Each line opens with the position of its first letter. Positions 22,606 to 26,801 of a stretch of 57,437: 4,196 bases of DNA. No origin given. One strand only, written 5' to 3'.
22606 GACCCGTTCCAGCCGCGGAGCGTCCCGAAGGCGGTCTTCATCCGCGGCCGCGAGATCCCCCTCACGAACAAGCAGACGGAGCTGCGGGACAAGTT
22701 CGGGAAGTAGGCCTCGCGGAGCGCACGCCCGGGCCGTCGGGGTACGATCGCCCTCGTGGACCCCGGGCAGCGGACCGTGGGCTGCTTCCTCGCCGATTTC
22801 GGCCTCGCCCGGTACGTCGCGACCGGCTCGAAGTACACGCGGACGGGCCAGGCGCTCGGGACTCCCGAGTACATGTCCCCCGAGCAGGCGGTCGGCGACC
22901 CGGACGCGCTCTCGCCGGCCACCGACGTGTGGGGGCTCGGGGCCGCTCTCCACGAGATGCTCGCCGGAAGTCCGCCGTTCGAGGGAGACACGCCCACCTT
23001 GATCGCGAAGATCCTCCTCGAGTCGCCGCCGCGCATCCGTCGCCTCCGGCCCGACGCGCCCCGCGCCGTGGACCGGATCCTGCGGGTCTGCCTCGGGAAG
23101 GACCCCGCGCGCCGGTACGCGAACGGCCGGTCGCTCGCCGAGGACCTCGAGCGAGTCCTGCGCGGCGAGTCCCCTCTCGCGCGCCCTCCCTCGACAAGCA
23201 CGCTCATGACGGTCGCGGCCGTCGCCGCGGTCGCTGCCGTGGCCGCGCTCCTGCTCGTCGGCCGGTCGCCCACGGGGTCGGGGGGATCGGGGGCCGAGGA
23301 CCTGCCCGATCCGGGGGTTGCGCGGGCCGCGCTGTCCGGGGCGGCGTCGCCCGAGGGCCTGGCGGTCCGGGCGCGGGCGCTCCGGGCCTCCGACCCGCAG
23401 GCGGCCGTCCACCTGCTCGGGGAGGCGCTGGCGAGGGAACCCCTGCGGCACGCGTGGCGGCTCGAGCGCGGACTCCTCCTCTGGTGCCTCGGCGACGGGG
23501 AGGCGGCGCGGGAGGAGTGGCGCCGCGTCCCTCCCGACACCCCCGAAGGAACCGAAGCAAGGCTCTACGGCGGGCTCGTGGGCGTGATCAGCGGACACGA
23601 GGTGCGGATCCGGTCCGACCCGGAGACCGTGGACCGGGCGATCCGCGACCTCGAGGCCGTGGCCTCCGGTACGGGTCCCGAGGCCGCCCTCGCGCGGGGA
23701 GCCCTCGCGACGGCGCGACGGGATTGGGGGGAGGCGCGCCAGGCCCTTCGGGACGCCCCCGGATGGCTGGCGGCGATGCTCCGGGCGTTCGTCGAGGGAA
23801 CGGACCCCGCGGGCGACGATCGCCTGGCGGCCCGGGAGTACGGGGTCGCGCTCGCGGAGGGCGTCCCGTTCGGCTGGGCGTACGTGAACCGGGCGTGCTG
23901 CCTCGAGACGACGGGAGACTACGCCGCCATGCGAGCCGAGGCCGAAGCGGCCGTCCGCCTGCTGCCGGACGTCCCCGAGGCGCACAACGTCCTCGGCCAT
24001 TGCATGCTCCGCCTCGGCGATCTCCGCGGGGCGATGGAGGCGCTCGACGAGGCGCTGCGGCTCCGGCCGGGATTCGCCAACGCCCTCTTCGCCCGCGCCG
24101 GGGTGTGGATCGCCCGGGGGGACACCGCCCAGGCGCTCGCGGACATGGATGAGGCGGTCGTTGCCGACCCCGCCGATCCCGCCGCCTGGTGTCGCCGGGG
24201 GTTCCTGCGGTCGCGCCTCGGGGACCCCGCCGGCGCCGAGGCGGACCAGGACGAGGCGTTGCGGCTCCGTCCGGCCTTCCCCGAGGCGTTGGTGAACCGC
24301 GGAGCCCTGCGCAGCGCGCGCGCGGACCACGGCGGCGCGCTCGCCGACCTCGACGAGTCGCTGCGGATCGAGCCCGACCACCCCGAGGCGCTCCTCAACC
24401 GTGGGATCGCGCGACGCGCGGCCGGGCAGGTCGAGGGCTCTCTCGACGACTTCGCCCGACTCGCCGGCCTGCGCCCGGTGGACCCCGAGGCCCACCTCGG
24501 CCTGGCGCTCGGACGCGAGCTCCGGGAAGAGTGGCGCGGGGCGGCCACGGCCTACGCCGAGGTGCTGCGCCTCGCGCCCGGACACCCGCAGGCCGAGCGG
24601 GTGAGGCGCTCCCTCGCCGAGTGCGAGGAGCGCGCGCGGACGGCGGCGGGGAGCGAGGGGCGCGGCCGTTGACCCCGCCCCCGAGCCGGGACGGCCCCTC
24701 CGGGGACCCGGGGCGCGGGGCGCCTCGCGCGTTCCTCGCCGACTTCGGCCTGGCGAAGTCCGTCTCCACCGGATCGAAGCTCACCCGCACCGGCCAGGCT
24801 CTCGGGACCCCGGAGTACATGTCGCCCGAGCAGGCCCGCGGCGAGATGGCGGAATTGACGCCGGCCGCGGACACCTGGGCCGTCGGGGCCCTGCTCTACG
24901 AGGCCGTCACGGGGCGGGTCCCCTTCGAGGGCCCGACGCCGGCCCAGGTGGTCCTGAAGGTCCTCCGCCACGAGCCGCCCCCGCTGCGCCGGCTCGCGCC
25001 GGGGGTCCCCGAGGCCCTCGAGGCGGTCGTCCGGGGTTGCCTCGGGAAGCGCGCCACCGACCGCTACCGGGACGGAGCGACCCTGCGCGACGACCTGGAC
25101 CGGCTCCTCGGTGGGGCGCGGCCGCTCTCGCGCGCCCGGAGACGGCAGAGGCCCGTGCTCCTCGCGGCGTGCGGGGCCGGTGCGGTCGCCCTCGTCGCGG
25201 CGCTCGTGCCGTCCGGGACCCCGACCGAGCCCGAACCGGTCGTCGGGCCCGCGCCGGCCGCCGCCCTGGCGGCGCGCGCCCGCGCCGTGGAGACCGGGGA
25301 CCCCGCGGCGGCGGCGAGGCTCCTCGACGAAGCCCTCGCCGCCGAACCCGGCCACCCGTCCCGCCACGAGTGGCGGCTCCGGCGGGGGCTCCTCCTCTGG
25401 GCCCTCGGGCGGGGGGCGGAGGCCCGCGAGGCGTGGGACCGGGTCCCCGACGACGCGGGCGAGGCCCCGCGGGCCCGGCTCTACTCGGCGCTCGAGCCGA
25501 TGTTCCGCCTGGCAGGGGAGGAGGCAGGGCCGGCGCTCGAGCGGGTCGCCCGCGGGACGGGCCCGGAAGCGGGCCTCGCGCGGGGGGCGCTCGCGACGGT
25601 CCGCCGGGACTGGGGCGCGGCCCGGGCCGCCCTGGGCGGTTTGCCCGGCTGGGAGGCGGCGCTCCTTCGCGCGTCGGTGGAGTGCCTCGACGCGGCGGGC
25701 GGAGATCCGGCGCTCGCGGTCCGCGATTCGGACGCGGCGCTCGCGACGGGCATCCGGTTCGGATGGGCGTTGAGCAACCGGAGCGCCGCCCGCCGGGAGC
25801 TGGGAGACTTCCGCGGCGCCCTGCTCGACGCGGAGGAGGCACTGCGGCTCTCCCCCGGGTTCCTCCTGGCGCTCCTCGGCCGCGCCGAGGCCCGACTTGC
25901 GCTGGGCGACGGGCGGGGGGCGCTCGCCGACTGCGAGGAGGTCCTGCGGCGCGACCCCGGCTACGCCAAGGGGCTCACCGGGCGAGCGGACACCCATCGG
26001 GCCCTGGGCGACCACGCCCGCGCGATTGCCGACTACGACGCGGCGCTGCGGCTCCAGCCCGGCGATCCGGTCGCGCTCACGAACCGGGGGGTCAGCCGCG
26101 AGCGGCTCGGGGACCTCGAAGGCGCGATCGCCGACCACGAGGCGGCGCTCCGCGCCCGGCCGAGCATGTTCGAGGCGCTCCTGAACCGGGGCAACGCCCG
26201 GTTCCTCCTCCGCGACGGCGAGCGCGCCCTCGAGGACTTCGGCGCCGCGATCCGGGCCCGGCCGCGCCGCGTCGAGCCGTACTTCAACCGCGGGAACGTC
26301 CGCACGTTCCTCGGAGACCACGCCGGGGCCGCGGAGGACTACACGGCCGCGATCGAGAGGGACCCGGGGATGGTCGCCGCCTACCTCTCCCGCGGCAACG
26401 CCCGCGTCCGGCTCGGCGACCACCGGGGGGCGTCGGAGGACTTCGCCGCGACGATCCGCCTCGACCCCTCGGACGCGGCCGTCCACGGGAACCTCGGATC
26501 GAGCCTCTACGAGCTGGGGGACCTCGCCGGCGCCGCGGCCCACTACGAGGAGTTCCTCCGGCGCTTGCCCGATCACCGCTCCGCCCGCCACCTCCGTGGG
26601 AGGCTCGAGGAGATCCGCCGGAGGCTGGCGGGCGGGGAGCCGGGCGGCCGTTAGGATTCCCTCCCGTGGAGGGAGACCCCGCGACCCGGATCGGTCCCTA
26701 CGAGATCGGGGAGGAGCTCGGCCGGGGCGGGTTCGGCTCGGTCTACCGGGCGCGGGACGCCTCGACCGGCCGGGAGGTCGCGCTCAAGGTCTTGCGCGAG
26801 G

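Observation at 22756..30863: Head-to-tail array of four receptor-kinase/TPR paralogues in which three start exactly at the DFG motif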

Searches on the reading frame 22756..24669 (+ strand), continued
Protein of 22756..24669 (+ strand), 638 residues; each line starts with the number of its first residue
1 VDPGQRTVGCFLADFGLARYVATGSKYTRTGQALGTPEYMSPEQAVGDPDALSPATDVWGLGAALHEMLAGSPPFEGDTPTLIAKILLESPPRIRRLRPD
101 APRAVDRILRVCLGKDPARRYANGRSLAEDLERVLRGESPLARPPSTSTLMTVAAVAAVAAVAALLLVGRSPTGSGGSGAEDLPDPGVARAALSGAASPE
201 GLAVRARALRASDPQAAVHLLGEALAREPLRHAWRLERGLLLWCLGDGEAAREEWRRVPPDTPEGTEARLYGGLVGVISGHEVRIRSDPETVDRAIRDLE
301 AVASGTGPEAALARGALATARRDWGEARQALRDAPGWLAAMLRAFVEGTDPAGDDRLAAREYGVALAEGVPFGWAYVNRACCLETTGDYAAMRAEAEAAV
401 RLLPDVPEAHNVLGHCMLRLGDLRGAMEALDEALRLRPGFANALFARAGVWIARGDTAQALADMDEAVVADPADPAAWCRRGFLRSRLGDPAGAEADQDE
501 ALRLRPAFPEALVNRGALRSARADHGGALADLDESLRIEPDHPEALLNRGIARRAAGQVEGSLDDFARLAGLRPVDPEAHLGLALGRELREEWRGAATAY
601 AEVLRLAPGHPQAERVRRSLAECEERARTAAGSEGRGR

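Call 75: list_cluster_members(proteins=[P0001, P0004, P0006, P0007, P0010, P0016, P0022, P0025, P0121, P0066])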
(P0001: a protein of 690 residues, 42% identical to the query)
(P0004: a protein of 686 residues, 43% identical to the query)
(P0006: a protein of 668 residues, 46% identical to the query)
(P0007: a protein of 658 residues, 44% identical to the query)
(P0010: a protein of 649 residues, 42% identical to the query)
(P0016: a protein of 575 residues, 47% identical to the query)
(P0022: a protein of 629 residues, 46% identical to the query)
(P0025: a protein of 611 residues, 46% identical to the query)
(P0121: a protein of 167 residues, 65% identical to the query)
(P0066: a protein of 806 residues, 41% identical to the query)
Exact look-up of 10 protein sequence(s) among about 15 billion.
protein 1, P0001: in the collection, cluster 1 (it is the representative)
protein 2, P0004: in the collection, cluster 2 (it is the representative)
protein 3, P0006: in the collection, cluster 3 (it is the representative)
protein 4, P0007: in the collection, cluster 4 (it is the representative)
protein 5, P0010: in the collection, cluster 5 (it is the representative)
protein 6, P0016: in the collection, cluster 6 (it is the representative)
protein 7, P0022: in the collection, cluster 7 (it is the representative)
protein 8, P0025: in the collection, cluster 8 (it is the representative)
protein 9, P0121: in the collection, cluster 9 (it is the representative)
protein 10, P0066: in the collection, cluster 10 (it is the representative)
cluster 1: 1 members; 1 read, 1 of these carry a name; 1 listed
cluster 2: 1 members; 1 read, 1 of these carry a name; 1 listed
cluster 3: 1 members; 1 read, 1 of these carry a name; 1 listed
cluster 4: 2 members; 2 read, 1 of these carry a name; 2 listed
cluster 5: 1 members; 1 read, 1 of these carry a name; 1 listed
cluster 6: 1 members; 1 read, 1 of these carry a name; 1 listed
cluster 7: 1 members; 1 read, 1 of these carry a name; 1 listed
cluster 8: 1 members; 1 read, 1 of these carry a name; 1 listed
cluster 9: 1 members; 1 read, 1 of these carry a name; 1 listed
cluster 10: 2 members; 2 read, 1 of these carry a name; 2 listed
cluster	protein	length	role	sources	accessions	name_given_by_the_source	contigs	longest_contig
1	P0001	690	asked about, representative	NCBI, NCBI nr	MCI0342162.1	MAG: tetratricopeptide repeat protein [Planctomycetales bacterium] | tetratricopeptide repeat protein [Planctomycetales bacterium]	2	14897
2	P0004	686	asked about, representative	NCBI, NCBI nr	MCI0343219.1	MAG: tetratricopeptide repeat protein [Planctomycetales bacterium] | tetratricopeptide repeat protein [Planctomycetales bacterium]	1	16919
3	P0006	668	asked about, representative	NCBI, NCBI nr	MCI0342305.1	MAG: tetratricopeptide repeat protein [Planctomycetales bacterium] | tetratricopeptide repeat protein [Planctomycetales bacterium]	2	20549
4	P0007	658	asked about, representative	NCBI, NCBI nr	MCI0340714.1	MAG: tetratricopeptide repeat protein [Planctomycetales bacterium] | tetratricopeptide repeat protein [Planctomycetales bacterium]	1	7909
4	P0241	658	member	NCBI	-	-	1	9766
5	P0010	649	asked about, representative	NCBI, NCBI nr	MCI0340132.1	MAG: tetratricopeptide repeat protein [Planctomycetales bacterium] | tetratricopeptide repeat protein [Planctomycetales bacterium]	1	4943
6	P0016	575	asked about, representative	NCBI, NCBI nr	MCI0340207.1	MAG: tetratricopeptide repeat protein [Planctomycetales bacterium] | tetratricopeptide repeat protein [Planctomycetales bacterium]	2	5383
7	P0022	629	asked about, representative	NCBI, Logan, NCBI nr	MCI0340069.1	MAG: tetratricopeptide repeat protein [Planctomycetales bacterium] | tetratricopeptide repeat protein [Planctomycetales bacterium]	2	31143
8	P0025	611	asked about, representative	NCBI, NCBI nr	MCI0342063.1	MAG: tetratricopeptide repeat protein [Planctomycetales bacterium] | tetratricopeptide repeat protein [Planctomycetales bacterium]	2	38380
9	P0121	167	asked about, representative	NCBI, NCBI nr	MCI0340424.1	MAG: protein kinase [Planctomycetales bacterium] | protein kinase [Planctomycetales bacterium]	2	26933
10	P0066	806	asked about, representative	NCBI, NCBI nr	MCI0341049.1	MAG: protein kinase [Planctomycetales bacterium] | protein kinase [Planctomycetales bacterium]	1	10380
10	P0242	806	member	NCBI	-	-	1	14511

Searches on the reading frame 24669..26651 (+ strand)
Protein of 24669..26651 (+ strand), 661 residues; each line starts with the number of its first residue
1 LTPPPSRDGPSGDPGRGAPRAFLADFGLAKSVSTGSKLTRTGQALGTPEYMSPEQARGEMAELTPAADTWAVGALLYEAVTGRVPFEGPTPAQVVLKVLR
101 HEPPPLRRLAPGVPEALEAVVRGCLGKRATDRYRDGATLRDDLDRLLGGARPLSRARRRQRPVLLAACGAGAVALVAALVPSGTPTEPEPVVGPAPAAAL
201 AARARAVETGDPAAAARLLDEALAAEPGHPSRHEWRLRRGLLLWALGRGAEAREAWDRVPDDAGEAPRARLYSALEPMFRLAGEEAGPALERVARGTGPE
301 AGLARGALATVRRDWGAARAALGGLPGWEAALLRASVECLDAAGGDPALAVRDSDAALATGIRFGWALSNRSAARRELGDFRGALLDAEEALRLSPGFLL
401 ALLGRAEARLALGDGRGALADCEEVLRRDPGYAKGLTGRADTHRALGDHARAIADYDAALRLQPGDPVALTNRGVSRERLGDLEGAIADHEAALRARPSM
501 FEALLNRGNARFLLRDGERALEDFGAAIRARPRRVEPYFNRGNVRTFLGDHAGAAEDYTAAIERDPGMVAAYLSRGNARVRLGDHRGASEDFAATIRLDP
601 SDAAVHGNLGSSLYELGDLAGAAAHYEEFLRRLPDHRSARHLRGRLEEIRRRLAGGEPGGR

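Call 6: search_protein_families(library=pfam, proteins=[window:24669-26651:+], max_evalue=0.01)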
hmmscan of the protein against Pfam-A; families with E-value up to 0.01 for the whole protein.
window:24669-26651:+ (661 aa): 15 families
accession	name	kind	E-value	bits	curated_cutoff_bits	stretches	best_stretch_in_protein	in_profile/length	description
PF00515.34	TPR_1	-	7.2e-41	136.8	27.8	2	433-465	1-33/34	Tetratricopeptide repeat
PF07719.23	TPR_2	-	1.3e-37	125.3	27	3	433-466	1-34/34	Tetratricopeptide repeat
PF13432.12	TPR_16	-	4.8e-34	116.8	32.7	8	574-635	2-63/65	Tetratricopeptide repeat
PF13414.12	TPR_11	-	1.8e-25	88.8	26.8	4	441-481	2-42/42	TPR repeat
PF13181.12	TPR_8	-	4.5e-22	76.7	25.7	1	437-465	5-33/34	Tetratricopeptide repeat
PF14559.12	TPR_19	-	3.2e-18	66.3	25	4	207-270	2-62/68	Tetratricopeptide repeat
PF13431.12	TPR_17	-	3.5e-18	64.7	24.4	0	456-487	2-33/34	Tetratricopeptide repeat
PF13428.12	TPR_14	-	1.5e-15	56.5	23.5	1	437-473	5-41/44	Tetratricopeptide repeat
PF00069.31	Pkinase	-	3.8e-13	49.9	31.7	1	23-132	139-251/263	Protein kinase domain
PF13371.12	TPR_9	-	3.8e-13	49.7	35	2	443-499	5-61/73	Tetratricopeptide repeat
PF13174.12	TPR_6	-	7.5e-12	45.5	26.3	0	609-635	6-32/33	Tetratricopeptide repeat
PF13424.12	TPR_12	-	4.8e-11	43.1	30.1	0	500-563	2-66/77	Tetratricopeptide repeat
PF07714.23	PK_Tyr_Ser-Thr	-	2.6e-09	37.2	23.1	1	23-132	143-248/258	Protein tyrosine and serine/threonine kinase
PF03704.23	BTAD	-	0.00067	20.5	22.1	1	569-635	62-128/146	Bacterial transcriptional activator domain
PF23914.1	TPR_CcmH_CycH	-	0.0044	17.3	42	0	541-636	56-154/158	Cytochrome c-type biogenesis protein H TPR domain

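Call 33: search_protein_families(library=ncbifam, proteins=[window:24669-26651:+], max_evalue=0.001)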
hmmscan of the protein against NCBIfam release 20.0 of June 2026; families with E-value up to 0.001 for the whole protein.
window:24669-26651:+ (661 aa): 23 families
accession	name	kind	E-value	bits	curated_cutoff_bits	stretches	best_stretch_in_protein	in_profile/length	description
NF033483.0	PknB_PASTA_kin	equivalog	9.1e-35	120.7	450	1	24-155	149-277/563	Stk1 family PASTA domain-containing Ser/Thr kinase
TIGR02917.1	PEP_TPR_lipo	equivalog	1e-28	99.8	312.2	2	482-642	174-334/899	XrtA/PEP-CTERM system TPR-repeat protein PrsT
TIGR00990.1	3a0801s09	subfamily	2.4e-18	66.1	757.25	1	507-635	337-465/615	mitochondrial import receptor subunit TOM70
NF053615.1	SerThrKinAfsKStmc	equivalog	3.4e-16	59.1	1300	1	23-134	152-256/809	protein serine/threonine kinase AfsK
NF052427.1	StpK7MSMEG_1200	equivalog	4.8e-14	51.7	900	1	21-150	147-272/601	serine/threonine protein kinase StpK7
NF040959.1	MamA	equivalog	4.3e-13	49.2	200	1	440-593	44-197/204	magnetosome protein MamA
TIGR03903.1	TOMM_kin_cyc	equivalog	1.2e-12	46.5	705.75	1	19-141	119-242/1267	TOMM system kinase/cyclase fusion protein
NF047741.1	antiphage_MADS6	equivalog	2.2e-12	46.3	460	1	19-154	336-468/612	methylation-associated defense system protein kinase MAD6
TIGR02521.1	type_IV_pilW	equivalog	4e-12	46.2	154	1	549-627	45-123/234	type IV pilus biogenesis/stability protein PilW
NF033920.0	C39_PA2778_fam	equivalog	1.4e-11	44.4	150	1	550-628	171-249/255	PA2778 family cysteine peptidase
NF047507.1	TPR_BatC_Lepto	exception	2.5e-11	43.5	175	0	449-533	40-128/214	TPR repeat-containing protein BatC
TIGR02552.1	LcrH_SycD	equivalog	5.3e-10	39.1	104.8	0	437-494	56-113/136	SycD/LcrH family type III secretion system chaperone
NF033762.1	social_mot_Tgl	equivalog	7.6e-10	38.6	225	1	415-594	47-229/252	social motility TPR repeat lipoprotein Tgl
NF009651.0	PRK13184.1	equivalog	9.3e-10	37.1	839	1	32-150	179-294/932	serine/threonine-protein kinase PknD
NF033758.1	gliding_GltE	equivalog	5.9e-09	35.4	225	1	557-652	74-166/411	adventurous gliding motility TPR repeat lipoprotein GltE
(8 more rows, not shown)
